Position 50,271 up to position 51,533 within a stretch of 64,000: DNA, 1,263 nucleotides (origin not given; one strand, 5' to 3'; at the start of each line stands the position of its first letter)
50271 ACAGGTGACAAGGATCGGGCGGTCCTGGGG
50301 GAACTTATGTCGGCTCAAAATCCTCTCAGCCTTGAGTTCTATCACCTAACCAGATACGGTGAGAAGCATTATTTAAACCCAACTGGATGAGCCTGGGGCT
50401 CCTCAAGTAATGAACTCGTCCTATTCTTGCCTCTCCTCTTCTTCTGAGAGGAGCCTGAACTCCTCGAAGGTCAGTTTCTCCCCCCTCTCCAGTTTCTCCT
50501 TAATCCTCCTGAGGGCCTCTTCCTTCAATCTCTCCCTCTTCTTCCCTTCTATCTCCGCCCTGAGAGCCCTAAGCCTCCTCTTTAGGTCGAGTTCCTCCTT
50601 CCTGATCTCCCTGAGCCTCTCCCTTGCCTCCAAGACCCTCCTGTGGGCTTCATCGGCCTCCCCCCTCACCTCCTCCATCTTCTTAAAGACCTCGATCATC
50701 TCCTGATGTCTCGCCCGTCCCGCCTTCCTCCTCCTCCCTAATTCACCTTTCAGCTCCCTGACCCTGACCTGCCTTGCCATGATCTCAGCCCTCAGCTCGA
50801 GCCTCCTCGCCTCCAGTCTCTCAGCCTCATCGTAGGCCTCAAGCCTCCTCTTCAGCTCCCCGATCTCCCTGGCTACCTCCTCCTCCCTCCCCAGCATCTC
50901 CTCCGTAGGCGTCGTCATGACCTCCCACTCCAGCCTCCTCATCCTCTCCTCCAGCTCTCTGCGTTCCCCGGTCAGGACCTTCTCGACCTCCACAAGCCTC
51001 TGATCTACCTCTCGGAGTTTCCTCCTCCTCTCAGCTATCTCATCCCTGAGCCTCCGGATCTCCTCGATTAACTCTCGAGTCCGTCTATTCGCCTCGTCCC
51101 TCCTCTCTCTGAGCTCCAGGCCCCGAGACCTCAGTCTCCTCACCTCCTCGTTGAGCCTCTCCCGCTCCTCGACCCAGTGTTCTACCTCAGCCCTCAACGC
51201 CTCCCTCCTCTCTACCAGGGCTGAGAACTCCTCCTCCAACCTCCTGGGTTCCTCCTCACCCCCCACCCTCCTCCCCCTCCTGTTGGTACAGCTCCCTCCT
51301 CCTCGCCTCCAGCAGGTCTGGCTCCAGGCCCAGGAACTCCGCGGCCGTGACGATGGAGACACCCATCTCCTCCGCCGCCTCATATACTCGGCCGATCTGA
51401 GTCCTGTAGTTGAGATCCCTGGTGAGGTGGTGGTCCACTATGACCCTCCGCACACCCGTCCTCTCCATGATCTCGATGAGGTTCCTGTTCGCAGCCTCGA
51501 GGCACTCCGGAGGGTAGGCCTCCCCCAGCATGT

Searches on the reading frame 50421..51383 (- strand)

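Call 14: search_protein_families(library=pfam, proteins=[window:50421-51383:-], max_evalue=0.01)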
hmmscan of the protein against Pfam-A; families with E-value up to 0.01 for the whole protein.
window:50421-51383:- (320 aa): 2 families
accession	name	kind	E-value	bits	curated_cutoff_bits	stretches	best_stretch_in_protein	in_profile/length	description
PF02403.27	Seryl_tRNA_N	-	0.0018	19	28.2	0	152-215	37-97/108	Seryl-tRNA synthetase N-terminal domain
PF10186.14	ATG14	-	0.0096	15.5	33.2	1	51-145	26-121/347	Vacuolar sorting 38 and autophagy-related subunit 14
